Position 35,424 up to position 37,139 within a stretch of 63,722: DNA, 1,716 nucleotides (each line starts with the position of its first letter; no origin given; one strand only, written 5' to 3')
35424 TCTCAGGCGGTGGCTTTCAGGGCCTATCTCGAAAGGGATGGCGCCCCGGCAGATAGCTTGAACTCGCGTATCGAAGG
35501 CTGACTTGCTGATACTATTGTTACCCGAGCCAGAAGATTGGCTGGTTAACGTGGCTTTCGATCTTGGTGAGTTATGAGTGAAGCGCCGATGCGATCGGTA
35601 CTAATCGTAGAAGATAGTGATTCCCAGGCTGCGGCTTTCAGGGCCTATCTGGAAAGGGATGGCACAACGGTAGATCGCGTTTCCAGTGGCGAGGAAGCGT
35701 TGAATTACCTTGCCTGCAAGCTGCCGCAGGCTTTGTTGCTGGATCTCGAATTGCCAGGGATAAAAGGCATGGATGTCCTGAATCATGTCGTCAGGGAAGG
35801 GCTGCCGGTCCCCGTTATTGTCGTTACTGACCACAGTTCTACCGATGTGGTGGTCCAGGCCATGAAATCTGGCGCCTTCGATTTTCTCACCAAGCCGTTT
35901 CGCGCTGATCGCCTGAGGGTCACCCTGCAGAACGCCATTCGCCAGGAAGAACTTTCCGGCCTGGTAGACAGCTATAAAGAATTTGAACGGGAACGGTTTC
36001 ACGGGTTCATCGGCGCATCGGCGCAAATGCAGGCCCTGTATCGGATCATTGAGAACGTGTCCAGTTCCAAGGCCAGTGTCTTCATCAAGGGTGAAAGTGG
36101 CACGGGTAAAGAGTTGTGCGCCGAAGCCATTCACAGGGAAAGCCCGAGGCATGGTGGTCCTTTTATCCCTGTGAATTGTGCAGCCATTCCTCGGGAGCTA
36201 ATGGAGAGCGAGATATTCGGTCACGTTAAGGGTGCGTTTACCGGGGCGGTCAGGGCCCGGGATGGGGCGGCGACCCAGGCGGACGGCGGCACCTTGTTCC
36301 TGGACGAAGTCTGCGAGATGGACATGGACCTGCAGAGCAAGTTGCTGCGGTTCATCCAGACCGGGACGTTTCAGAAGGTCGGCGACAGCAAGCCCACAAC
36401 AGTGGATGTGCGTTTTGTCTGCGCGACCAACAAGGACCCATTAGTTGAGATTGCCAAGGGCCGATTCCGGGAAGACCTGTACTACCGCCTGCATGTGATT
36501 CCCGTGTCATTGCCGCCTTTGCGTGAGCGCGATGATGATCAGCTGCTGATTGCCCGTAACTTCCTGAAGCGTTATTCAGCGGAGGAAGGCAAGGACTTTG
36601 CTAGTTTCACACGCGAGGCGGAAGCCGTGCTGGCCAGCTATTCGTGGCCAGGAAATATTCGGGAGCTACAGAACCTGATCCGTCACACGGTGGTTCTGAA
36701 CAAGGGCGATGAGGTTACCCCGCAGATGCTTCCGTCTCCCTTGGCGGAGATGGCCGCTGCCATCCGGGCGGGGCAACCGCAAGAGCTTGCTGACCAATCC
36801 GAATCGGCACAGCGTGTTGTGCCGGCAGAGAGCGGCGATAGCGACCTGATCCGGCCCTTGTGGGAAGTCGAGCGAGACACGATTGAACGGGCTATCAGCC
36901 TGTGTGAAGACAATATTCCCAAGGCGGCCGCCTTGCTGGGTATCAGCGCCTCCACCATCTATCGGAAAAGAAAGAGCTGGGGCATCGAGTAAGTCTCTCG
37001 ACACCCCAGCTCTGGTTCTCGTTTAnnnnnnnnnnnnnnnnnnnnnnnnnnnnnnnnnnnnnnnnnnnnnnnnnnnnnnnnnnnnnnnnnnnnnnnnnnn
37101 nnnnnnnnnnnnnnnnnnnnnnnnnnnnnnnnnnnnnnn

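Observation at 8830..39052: Six well-matching plus one weaker sigma-54 promoter motifs place a whole matrix locus under one local enhancer-binding regulator (syp-like logic)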

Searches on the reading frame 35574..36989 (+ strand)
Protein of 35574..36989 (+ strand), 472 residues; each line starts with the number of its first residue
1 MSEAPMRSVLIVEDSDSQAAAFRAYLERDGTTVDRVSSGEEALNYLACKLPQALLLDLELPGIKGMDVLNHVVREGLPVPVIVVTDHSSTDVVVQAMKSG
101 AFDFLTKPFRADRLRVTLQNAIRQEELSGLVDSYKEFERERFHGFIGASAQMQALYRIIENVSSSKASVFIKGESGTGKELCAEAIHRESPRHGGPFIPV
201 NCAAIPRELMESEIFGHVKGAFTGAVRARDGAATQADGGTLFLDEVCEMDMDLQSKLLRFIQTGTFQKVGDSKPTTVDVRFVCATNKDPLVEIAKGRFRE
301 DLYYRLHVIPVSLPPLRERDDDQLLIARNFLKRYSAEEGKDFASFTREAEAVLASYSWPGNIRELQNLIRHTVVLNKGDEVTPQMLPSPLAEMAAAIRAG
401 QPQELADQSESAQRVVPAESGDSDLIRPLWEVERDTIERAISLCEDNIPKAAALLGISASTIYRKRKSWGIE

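Call 7: search_protein_families(library=pfam, proteins=[window:35574-36989:+])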
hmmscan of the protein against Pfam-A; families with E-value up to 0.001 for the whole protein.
window:35574-36989:+ (472 aa): 8 families
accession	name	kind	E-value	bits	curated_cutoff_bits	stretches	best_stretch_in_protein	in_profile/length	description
PF00158.32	Sigma54_activat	-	1.7e-67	226.7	20.2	1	146-311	2-167/168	Sigma-54 interaction domain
PF00072.30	Response_reg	-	4.9e-26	91.5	30.2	1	9-118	1-110/111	Response regulator receiver domain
PF14532.12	Sigma54_activ_2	-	1.7e-23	83.8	25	1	146-316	1-138/138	Sigma-54 interaction domain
PF25601.1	AAA_lid_14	-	2.7e-22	78.8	27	1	317-395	1-79/87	AAA+ ATPase lid domain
PF02954.25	HTH_8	-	5.2e-09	36.1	22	1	429-467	2-40/42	Bacterial regulatory protein, Fis family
PF07728.20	AAA_5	-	1.6e-05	25.4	22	1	169-289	2-125/139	AAA domain (dynein-related subfamily)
PF13191.12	AAA_16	-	1.7e-05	25.9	32.6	1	145-221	2-85/167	AAA ATPase domain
PF00004.35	AAA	-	0.00058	20.8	21.2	0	171-301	3-126/131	ATPase family associated with various cellular activities (AAA)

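Call 16: find_related_loci(query=window:35574-36989:+, collection=genome_contigs, flank=10000)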
Query window:35574-36989:+ (472 aa) in genome_contigs; peptide patterns used: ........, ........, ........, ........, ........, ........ (x = any residue, [..] = any of these).
599 stretches matched a pattern (row limit reached: there are more); 583 encode a relative of the query (tblastn E <= 1e-3); the best 80 are kept; 80 distinct loci.
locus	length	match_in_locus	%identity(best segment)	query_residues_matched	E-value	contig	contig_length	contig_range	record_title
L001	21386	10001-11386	57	9-469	0e+0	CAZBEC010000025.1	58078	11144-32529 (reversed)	MAG TPA_asm: uncultured Thalassospiraceae bacterium isolate SRP167671_co2_97 genome assembly, contig: NODE_663_length_58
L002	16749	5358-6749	57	8-469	4e-179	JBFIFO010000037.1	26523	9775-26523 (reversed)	MAG: Alphaproteobacteria bacterium isolate Mix_sand11.2021.09.G.3 k141_300787_length_26523_cov_15.2806, whole genome sho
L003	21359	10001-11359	60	9-469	2e-179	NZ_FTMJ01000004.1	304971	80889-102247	Aeromonas sp. RU39B, whole genome shotgun sequence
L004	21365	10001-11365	60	9-469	1e-178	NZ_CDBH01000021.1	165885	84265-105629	Aeromonas dhakensis strain CIP 107500, whole genome shotgun sequence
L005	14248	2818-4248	57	1-469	1e-178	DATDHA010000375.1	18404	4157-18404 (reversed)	MAG TPA_asm: Alphaproteobacteria bacterium isolate SMAG_U266 k141_481826, whole genome shotgun sequence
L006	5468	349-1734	58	9-469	0e+0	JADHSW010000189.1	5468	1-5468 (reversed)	MAG: Rhodospirillales bacterium isolate BS150m-G4 BS-150m-C14662, whole genome shotgun sequence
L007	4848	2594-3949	57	9-469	0e+0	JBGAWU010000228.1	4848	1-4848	MAG: Methyloglobulus sp. isolate MAG_AAO_AS.71 AAOAS-71_NODE_228_length_4848_cov_1.528191, whole genome shotgun sequence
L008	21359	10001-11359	59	9-469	2e-176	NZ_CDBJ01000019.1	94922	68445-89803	Aeromonas rivuli strain DSM 22539, whole genome shotgun sequence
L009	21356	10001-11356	59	9-469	1e-176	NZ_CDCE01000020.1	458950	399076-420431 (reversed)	Aeromonas diversa CDC 2478-85 strain CECT 4254, whole genome shotgun sequence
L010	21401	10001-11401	57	8-469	5e-176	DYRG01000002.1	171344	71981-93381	MAG TPA_asm: Thiomargarita sp. isolate SulCav_GS10_10_37_43 SulCav_GS10_10_5_length_171344_cov_25_043628, whole genome s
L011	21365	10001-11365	59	9-469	7e-176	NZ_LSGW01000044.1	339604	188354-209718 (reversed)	Aeromonas salmonicida subsp. salmonicida strain ATCC 33658 Contig_30, whole genome shotgun sequence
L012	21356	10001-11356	58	9-469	1e-175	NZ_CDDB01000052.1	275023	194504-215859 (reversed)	Aeromonas schubertii strain CECT 4240, whole genome shotgun sequence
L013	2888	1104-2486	59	2-469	0e+0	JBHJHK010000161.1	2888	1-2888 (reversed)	MAG: Candidatus Competibacterales bacterium isolate sb_S10C892_1 S10Ck141_466370, whole genome shotgun sequence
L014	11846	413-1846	56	9-469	6e-175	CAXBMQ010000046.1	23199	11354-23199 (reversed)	MAG TPA_asm: uncultured Rhodospirillaceae bacterium isolate ERR2762121_concoct_63 genome assembly, contig: ERZ3421540.26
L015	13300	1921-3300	56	9-469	6e-175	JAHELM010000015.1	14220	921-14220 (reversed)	MAG: Rhodospirillales bacterium isolate Ww62 NODE_8886_length_14220_cov_2.545358, whole genome shotgun sequence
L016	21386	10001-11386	57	7-469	6e-175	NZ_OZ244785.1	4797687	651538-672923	MAG: Bacterioplanoides sp. isolate 1d998697-e58e-4f46-9b81-215a7e1dcb23 chromosome 1, complete sequence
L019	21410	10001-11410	56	5-472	2e-174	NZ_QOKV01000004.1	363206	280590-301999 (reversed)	Azospirillum brasilense strain ATCC 49958 NODE_4_length_363206_cov_74.629089, whole genome shotgun sequence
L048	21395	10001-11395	55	9-469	4e-167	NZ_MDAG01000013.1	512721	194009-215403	Enterovibrio norvegicus strain 10N.261.45.B2 10N.261.45.B2_contig_2, whole genome shotgun sequence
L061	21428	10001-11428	52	3-469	2e-164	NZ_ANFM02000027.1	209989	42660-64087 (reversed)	Grimontia indica strain AK16 contig27, whole genome shotgun sequence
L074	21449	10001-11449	53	8-469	5e-161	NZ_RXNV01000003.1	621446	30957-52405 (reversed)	Shewanella atlantica strain HAW-EB5 NODE_3_length_621446_cov_61.708037, whole genome shotgun sequence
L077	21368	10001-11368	53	9-469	8e-161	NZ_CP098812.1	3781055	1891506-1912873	Parasalinivibrio latis strain TLL-SE01 chromosome 1, complete sequence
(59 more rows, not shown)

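Call 17: search_protein_families(library=ncbifam, proteins=[window:35574-36989:+])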
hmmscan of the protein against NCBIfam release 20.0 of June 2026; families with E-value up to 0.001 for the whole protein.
window:35574-36989:+ (472 aa): 110 families (the best 25 are shown)
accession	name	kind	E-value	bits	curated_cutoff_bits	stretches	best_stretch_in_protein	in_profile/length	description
NF041946.1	LuxO_transreg_Vib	equivalog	9.5e-189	628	800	1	11-469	1-460/463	quorum-sensing sigma-54 dependent transcriptional regulator LuxO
TIGR01818.1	ntrC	equivalog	1.1e-120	403.6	558.6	1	9-467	1-461/463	nitrogen regulation protein NR(I)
TIGR02915.1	PEP_resp_reg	equivalog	6.7e-112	374.6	502.6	1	10-467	2-440/445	PEP-CTERM-box response regulator transcription factor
NF008469.0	PRK11361.1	equivalog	2.5e-111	372.6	714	1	5-472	3-457/461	acetoacetate metabolism transcriptional regulator AtoC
NF008176.1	PRK10923.1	equivalog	4.9e-109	365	620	1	9-472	6-469/469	nitrogen regulation protein NR(I)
NF041552.1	TF_PrdR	equivalog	3.2e-97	326.2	795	1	123-468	247-575/577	sigma-54 dependent transcriptional regulator PrdR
NF007689.0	PRK10365.1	equivalog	1.4e-96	324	760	1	9-416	8-410/441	sigma-54-dependent response regulator transcription factor ZraR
NF051870.1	NAssimRespRegNtrX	equivalog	4e-96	322.6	600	1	7-471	2-452/452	nitrogen assimilation response regulator NtrX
TIGR01817.1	nifA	equivalog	5.6e-95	319.1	528.85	1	113-458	166-516/534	nif-specific transcriptional activator NifA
NF050807.1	TransRegFlbDCaul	equivalog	9.8e-95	318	750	1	10-468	4-437/454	sigma-54-dependent transcriptional regulator FlbD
NF003451.0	PRK05022.1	equivalog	2.6e-93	313.5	476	1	133-471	180-510/512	nitric oxide reductase transcriptional regulator NorR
NF038308.1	RNA_repair_RtcR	equivalog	5.1e-91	306.1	650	1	135-463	172-505/530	RNA repair transcriptional activator RtcR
NF011695.0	PRK15115.1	equivalog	9.2e-85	285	763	1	8-378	8-370/445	two-component system response regulator GlrR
NF049963.1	RespRegFlgRCampy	domain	3.6e-82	276.5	750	1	24-385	19-376/429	fla regulon two-component system response regulator FlgR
TIGR02974.1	phageshock_pspF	equivalog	1.5e-76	257.8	443.55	1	146-459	2-326/336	phage shock protein operon transcriptional activator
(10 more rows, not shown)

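Call 19: find_homologous_proteins(query=window:35574-36989:+, max_evalue=1e-100)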
Query window:35574-36989:+ (472 aa): 6944 proteins with E <= 1e-100 among 8000 candidates; the best 120 are listed.
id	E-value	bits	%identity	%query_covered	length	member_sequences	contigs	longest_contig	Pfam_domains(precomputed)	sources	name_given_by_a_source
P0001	0.0e+0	1044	100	100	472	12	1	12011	PF00158.33,PF25601.2,PF02954.26,PF14532.13,PF07728.21,PF00072.31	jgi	-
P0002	1.8e-290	981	95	99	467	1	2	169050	PF00158.33,PF25601.2,PF02954.26,PF14532.13,PF07728.21,PF00072.31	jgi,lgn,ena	-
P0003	2.2e-269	912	86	100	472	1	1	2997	PF00158.33,PF25601.2,PF02954.26,PF14532.13,PF07728.21,PF00072.31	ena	-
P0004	3.6e-266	901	87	99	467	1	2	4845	PF00158.33,PF25601.2,PF02954.26,PF14532.13,PF07728.21,PF00072.31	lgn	-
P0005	1.6e-263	892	87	99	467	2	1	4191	PF00158.33,PF25601.2,PF02954.26,PF14532.13,PF07728.21,PF00072.31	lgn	-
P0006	2.3e-204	697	68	98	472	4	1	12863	PF00158.33,PF25601.2,PF02954.26,PF14532.13,PF07728.21,PF00072.31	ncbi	-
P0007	1.7e-200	685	67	98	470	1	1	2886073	PF00158.33,PF25601.2,PF02954.26,PF14532.13,PF07728.21,PF00072.31,PF01078.28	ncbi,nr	ncbi:MAG: sigma-54-dependent Fis family transcriptional regulator [Gammaproteobacteria bacterium]|nr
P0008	4.4e-200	683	67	98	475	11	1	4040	PF00158.33,PF25601.2,PF02954.26,PF14532.13,PF07728.21,PF00072.31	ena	-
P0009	1.7e-199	681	67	98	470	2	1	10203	PF00158.33,PF25601.2,PF02954.26,PF14532.13,PF07728.21,PF00072.31,PF01078.28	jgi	jgi:two-component system repressor protein LuxO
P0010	5.5e-199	680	67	98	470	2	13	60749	PF00158.33,PF25601.2,PF02954.26,PF00004.36,PF14532.13,PF07728.21,PF00072.31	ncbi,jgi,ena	jgi:DNA-binding NtrC family response regulator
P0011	1.5e-198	678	66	99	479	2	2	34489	PF00158.33,PF25601.2,PF02954.26,PF14532.13,PF07728.21,PF00072.31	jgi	jgi:two-component system repressor protein LuxO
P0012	5.9e-198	676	69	96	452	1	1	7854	PF00158.33,PF25601.2,PF02954.26,PF14532.13,PF00072.31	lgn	-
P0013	2.3e-197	674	67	98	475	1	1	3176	PF00158.33,PF25601.2,PF02954.26,PF14532.13,PF07728.21,PF00072.31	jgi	jgi:DNA-binding NtrC family response regulator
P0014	2.9e-197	674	67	98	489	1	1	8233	PF00158.33,PF25601.2,PF02954.26,PF14532.13,PF07728.21,PF00072.31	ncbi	-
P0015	3.5e-196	670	65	100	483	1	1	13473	PF00158.33,PF25601.2,PF02954.26,PF14532.13,PF00072.31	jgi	-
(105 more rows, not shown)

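Call 20: find_encoding_contigs(protein=P0002, flank=10000, max_places=2)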
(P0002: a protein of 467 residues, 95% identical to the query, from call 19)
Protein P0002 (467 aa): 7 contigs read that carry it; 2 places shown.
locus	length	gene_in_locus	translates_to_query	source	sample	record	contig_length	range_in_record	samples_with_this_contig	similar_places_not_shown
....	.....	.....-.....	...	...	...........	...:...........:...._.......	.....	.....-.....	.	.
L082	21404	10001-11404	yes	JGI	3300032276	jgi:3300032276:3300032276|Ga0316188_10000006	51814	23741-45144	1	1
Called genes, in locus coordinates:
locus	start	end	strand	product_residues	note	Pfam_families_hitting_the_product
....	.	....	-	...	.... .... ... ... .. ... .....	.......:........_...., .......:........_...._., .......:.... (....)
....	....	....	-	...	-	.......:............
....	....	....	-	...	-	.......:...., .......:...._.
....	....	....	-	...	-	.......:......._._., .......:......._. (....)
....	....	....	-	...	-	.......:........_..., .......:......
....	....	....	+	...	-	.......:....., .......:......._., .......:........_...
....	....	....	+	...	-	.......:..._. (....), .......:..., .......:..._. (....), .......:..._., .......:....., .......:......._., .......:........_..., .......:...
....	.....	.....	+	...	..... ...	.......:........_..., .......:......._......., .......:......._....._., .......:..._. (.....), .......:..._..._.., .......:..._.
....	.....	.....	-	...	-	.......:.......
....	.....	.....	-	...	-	-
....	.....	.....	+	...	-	-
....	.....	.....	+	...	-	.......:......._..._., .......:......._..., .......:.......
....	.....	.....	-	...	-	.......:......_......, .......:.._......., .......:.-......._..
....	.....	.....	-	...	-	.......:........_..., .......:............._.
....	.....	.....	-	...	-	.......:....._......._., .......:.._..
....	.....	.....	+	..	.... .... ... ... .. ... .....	-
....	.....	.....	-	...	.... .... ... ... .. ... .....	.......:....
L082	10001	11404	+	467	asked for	PF00072:Response_reg, PF00158:Sigma54_activat, PF14532:Sigma54_activ_2, PF07728:AAA_5 (faint), PF25601:AAA_lid_14, PF02954:HTH_8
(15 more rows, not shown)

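Call 21: find_encoding_contigs(protein=P0007, flank=10000, max_places=2)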
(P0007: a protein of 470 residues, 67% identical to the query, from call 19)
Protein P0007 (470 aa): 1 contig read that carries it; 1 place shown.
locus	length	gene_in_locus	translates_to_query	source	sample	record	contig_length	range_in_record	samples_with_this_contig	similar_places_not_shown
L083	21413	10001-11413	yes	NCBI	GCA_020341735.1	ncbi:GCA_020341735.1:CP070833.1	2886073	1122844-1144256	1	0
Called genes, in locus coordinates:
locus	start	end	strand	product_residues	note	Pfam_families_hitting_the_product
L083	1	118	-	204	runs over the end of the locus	PF00815:Histidinol_dh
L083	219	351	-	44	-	PF00440:TetR_N (weak)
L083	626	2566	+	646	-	PF01558:POR, PF01855:POR_N, PF17147:PFOR_II (weak)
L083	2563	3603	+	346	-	PF02775:TPP_enzyme_C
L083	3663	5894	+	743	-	-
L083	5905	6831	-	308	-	PF13593:SBF_like, PF01758:SBF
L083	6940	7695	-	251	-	PF01135:PCMT (weak)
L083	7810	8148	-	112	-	PF09339:HTH_IclR (faint), PF12840:HTH_20, PF01022:HTH_5, PF12802:MarR_2 (weak)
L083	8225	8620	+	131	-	PF00903:Glyoxalase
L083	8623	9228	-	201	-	PF06080:DUF938, PF13649:Methyltransf_25 (weak)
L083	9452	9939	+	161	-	PF01627:Hpt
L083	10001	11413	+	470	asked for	PF00072:Response_reg, PF00158:Sigma54_activat, PF01078:Mg_chelatase (faint), PF14532:Sigma54_activ_2, PF07728:AAA_5 (weak), PF25601:AAA_lid_14, PF02954:HTH_8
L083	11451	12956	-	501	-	PF16130:DUF4842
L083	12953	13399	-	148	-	-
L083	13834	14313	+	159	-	PF04452:Methyltrans_RNA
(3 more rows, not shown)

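Call 22: find_encoding_contigs(protein=P0010, flank=10000, max_places=2)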
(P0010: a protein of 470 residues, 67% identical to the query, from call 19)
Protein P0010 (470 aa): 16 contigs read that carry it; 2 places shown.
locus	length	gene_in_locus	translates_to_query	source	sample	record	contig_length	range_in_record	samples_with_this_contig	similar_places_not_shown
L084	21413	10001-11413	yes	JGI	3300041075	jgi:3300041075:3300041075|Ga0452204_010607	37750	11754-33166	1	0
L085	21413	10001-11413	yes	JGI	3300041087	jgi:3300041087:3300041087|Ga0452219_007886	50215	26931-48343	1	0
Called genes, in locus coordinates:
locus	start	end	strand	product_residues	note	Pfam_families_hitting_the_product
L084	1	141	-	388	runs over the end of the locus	PF01663:Phosphodiest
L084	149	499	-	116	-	PF01740:STAS, PF13466:STAS_2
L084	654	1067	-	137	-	PF13581:HATPase_c_2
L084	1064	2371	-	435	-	PF00072:Response_reg, PF07228:SpoIIE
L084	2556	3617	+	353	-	-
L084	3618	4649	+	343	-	-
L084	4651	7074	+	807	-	PF00512:HisKA, PF02518:HATPase_c, PF00072:Response_reg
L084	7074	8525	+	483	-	PF01590:GAF (weak), PF13185:GAF_2, PF00989:PAS, PF08448:PAS_4 (weak), PF13426:PAS_9, PF00512:HisKA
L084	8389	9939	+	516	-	PF02518:HATPase_c, PF13581:HATPase_c_2 (weak), PF00072:Response_reg, PF01627:Hpt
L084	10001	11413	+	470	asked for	PF00072:Response_reg, PF00158:Sigma54_activat, PF14532:Sigma54_activ_2, PF00004:AAA (weak), PF07728:AAA_5 (weak), PF25601:AAA_lid_14, PF02954:HTH_8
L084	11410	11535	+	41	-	-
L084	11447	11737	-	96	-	PF16130:DUF4842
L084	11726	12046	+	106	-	-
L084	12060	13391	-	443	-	PF00561:Abhydrolase_1, PF12697:Abhydrolase_6, PF12146:Hydrolase_4, PF00211:Guanylate_cyc (weak)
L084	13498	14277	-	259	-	PF09948:PpoB2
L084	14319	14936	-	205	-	PF07040:DUF1326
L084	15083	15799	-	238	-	-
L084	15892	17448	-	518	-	PF01546:Peptidase_M20, PF07687:M20_dimer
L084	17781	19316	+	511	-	PF02321:OEP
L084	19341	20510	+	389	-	PF00364:Biotin_lipoyl (faint), PF25919:BSH_CusB (faint), PF25917:BSH_RND, PF25973:BSH_CzcB (faint), PF25885:HH_EMRA, PF25876:HH_MFP_RND, PF25954:Beta-barrel_RND_2 (faint), PF25963:Beta-barrel_AAEA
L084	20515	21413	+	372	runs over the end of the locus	PF11168:DUF2955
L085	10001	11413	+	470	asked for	PF00072:Response_reg, PF00158:Sigma54_activat, PF14532:Sigma54_activ_2, PF00004:AAA (weak), PF07728:AAA_5 (weak), PF25601:AAA_lid_14, PF02954:HTH_8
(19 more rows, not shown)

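Call 44: search_solved_structures(query=window:35574-36989:+, max_evalue=1e-40)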
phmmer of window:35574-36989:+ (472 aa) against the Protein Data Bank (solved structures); distinct sequences matched with E-value up to 1e-40: 35.
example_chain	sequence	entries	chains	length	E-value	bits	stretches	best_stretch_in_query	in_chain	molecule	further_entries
5ep0_A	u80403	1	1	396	1.4e-143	482.2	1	6-392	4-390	Putative repressor protein luxO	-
5ep2_A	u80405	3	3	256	9.8e-108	364.1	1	144-392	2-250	Putative repressor protein luxO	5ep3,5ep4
5ep1_A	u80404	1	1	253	9.9e-108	364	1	144-392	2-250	Putative repressor protein luxO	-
4l4u_A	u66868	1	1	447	6.2e-93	315.3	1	8-380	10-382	Transcriptional regulator (NtrC family)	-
1ny5_A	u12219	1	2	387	9.8e-90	304.7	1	8-379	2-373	transcriptional regulator (NtrC family)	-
3dzd_A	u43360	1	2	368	2.9e-88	299.9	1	8-383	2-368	Transcriptional regulator (NtrC family)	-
1ojl_A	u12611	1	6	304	2.3e-70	240.9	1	145-410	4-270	TRANSCRIPTIONAL REGULATORY PROTEIN ZRAR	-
5m7n_A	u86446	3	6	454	1.3e-68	235.2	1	9-471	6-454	Nitrogen assimilation regulatory protein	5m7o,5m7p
8p53_C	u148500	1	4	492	1.8e-68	234.7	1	134-471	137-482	Transcriptional regulator FleQ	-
6jdi_A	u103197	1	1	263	1.4e-67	231.8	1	142-377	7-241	Nitrogen assimilation regulatory protein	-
5exx_A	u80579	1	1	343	1.5e-67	231.6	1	140-463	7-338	Transcriptional regulator FleQ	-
9qq6_C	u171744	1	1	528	2.9e-67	230.7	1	145-409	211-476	Nif-specific regulatory protein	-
8pb9_D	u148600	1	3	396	3e-67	230.7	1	132-376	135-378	Transcriptional regulator FleQ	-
4ly6_A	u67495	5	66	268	3.2e-67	230.6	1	144-379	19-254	Transcriptional regulator (NtrC family)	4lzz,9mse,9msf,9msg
1ny6_A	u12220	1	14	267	3.2e-67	230.5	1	144-379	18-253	transcriptional regulator (NtrC family)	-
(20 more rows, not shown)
